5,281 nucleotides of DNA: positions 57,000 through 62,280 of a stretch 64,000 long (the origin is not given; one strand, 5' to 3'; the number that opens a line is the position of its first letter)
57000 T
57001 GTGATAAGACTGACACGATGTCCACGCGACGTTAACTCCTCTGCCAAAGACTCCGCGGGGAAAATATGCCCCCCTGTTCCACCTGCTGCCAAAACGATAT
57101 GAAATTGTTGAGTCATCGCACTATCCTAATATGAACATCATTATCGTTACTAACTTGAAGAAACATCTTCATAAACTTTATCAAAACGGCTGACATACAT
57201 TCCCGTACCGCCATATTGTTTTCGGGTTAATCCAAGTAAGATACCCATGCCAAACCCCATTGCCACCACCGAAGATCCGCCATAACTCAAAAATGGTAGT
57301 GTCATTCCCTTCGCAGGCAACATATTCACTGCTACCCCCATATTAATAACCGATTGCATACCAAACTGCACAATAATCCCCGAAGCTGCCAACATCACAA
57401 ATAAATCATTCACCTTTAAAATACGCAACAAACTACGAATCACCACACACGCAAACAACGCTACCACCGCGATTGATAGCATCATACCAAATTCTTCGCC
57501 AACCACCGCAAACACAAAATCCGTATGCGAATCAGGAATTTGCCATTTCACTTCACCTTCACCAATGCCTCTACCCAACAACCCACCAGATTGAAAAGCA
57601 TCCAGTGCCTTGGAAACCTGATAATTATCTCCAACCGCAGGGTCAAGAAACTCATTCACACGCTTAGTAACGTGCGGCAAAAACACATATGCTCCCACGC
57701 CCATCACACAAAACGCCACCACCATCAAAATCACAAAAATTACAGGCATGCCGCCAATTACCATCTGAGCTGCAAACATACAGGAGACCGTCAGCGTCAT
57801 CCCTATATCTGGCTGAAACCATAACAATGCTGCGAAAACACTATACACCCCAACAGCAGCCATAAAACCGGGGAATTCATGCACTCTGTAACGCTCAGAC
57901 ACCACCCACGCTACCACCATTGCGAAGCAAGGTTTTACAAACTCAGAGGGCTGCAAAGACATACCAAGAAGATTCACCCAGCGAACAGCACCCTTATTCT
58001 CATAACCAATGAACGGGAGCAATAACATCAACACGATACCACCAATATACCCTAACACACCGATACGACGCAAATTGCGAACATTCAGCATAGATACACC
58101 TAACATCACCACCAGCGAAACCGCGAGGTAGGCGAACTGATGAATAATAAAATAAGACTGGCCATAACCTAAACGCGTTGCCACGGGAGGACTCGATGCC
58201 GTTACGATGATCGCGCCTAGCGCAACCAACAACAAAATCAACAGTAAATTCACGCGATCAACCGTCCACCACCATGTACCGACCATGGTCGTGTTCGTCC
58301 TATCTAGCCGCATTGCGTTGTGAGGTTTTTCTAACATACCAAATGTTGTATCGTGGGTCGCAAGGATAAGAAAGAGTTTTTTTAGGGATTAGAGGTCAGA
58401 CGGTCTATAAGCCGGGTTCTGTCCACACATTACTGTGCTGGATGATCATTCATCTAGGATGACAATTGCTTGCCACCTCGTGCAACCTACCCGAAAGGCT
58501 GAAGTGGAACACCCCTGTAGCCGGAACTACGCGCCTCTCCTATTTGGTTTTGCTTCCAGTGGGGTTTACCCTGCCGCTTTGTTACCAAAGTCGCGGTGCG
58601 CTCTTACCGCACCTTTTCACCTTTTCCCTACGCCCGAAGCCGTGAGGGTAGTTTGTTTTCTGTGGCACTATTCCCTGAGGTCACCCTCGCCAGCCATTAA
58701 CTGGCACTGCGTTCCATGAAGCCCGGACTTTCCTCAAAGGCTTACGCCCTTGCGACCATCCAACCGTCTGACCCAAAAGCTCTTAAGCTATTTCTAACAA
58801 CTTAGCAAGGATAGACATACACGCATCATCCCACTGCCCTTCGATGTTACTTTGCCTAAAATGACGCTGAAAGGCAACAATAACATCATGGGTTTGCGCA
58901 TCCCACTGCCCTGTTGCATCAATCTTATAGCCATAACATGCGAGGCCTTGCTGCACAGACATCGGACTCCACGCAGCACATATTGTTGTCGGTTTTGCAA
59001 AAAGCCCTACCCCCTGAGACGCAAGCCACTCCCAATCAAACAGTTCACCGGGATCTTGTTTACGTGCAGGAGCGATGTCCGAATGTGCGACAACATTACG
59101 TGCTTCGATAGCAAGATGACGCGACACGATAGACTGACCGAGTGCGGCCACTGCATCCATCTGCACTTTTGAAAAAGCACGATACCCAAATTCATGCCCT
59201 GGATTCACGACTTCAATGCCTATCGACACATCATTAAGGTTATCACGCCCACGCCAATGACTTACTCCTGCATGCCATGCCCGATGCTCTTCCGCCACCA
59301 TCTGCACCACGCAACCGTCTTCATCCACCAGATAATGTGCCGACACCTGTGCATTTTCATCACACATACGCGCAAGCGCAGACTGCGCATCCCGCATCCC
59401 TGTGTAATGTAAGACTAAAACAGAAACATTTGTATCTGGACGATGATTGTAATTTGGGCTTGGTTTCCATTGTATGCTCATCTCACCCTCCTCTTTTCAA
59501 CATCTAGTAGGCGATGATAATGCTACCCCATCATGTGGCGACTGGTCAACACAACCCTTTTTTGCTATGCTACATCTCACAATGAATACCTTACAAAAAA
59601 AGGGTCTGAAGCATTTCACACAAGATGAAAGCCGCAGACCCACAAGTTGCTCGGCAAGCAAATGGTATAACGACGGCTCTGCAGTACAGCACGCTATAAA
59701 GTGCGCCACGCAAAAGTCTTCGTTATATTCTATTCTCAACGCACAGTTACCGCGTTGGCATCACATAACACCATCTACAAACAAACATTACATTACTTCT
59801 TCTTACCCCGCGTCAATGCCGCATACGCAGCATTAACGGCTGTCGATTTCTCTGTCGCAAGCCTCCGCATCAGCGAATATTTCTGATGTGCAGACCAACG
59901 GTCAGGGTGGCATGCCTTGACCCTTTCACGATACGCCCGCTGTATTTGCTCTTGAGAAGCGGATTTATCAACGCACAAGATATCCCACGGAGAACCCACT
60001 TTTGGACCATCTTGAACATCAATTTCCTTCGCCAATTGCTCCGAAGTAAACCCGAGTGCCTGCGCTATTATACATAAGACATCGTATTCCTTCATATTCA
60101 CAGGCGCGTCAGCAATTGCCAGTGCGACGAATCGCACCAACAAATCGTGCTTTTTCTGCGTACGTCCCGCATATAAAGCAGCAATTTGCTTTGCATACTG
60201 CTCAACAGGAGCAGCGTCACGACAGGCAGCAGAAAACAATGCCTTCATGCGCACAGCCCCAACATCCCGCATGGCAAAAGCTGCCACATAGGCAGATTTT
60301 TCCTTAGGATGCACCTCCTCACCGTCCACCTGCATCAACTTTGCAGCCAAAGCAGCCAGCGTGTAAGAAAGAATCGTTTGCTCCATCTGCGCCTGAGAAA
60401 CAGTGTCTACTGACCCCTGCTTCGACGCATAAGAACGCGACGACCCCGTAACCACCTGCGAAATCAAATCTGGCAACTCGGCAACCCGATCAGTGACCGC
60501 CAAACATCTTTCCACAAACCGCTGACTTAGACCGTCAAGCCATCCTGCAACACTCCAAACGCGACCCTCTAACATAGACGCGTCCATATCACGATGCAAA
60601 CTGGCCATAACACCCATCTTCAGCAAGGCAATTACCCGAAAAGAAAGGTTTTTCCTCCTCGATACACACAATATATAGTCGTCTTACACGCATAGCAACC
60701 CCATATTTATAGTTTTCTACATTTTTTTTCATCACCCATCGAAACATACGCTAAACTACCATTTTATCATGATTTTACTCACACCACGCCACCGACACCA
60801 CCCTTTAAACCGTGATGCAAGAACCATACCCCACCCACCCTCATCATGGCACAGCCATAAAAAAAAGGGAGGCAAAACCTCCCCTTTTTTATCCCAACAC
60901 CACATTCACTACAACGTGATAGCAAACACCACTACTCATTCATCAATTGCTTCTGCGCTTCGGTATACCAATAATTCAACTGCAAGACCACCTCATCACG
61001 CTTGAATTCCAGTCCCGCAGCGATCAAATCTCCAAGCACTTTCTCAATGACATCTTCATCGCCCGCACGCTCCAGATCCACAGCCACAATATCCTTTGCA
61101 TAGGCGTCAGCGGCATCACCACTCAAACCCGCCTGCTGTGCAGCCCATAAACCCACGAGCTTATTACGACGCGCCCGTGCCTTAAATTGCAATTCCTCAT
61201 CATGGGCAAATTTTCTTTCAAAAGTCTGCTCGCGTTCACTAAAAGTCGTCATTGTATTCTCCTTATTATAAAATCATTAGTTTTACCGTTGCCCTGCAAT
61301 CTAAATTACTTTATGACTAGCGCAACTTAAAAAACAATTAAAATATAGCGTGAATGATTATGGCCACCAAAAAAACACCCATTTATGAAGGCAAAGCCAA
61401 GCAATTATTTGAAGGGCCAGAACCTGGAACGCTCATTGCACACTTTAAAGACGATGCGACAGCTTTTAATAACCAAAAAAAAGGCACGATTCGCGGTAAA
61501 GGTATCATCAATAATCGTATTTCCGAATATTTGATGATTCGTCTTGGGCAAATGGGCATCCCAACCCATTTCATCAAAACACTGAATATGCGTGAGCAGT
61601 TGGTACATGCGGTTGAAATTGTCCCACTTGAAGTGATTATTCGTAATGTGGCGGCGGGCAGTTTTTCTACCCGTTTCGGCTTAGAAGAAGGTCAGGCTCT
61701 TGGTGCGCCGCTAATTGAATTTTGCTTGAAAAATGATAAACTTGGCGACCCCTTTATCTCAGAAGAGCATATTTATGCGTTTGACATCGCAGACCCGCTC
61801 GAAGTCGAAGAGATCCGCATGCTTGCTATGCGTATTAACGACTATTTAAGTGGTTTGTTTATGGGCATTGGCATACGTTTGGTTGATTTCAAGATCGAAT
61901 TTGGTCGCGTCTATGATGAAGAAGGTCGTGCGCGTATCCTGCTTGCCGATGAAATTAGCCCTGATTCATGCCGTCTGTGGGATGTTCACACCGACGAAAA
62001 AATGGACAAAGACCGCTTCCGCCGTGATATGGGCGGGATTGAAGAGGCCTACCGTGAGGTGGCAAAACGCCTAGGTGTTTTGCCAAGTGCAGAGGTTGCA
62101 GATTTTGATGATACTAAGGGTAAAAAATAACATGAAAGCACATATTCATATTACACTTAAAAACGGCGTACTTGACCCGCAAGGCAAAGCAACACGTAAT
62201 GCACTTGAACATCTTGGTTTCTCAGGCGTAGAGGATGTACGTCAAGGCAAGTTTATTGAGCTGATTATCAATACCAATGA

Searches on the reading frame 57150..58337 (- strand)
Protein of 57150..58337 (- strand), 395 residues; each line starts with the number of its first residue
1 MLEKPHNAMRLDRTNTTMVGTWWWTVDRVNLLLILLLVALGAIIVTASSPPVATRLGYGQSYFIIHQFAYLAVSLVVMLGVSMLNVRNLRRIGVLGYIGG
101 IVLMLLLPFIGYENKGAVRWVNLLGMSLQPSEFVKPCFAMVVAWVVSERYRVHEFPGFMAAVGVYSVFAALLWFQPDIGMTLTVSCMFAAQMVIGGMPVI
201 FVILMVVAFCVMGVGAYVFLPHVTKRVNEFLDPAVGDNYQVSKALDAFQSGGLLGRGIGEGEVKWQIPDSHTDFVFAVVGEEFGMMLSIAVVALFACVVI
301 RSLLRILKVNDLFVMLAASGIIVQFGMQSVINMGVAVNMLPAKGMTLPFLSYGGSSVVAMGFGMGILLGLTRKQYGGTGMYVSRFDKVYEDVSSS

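Call 61: search_protein_families(library=pfam, proteins=[window:57150-58337:-], max_evalue=0.00001)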
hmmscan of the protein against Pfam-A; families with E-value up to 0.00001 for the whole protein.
window:57150-58337:- (395 aa): 1 family
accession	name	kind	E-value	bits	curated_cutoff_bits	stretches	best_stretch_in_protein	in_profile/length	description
PF01098.24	FTSW_RODA_SPOVE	-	8.3e-76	255.7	26.4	1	31-374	5-354/356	Cell cycle protein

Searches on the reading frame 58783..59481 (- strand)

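Call 61: search_protein_families(library=pfam, proteins=[window:58783-59481:-], max_evalue=0.00001)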
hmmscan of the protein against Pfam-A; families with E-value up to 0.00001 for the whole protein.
window:58783-59481:- (232 aa): 2 families
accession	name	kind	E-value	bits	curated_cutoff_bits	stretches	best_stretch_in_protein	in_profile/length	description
PF01510.30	Amidase_2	-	2.9e-35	121.9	26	1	17-146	3-131/131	N-acetylmuramoyl-L-alanine amidase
PF01471.23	PG_binding_1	-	1.9e-07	31.6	23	1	176-224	8-56/57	Putative peptidoglycan binding domain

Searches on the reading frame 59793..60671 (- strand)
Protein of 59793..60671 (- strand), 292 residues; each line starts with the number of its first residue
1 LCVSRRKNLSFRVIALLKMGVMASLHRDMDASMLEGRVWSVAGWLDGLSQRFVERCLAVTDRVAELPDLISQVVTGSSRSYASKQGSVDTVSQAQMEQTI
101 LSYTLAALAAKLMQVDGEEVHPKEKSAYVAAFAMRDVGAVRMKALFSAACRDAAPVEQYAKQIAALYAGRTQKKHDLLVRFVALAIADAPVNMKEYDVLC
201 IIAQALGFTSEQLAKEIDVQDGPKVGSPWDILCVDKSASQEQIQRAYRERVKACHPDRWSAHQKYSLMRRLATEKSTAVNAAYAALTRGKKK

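Call 61: search_protein_families(library=pfam, proteins=[window:59793-60671:-], max_evalue=0.00001)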
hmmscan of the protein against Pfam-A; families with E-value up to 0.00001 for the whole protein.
window:59793-60671:- (292 aa): 2 families
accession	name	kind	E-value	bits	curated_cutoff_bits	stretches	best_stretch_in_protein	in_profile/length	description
PF00226.36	DnaJ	-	1e-09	38.8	27.8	1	228-291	2-58/63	DnaJ domain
PF05099.18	TerB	-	3.3e-09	37.5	24.4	1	105-214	4-114/118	Tellurite resistance protein TerB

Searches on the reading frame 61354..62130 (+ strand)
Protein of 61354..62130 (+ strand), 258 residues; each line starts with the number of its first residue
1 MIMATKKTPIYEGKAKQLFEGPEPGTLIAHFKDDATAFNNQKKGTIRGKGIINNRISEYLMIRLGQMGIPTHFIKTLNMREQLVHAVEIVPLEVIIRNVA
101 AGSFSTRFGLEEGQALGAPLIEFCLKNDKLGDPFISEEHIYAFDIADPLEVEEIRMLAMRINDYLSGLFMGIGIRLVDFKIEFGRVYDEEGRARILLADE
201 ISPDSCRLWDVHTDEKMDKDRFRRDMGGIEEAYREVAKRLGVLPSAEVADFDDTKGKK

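Call 61: search_protein_families(library=pfam, proteins=[window:61354-62130:+], max_evalue=0.00001)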
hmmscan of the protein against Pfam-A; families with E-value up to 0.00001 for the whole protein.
window:61354-62130:+ (258 aa): 1 family
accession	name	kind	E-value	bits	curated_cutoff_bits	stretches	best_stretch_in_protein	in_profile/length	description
PF01259.24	SAICAR_synt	-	7.5e-81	271.7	20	1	10-239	2-232/233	SAICAR synthetase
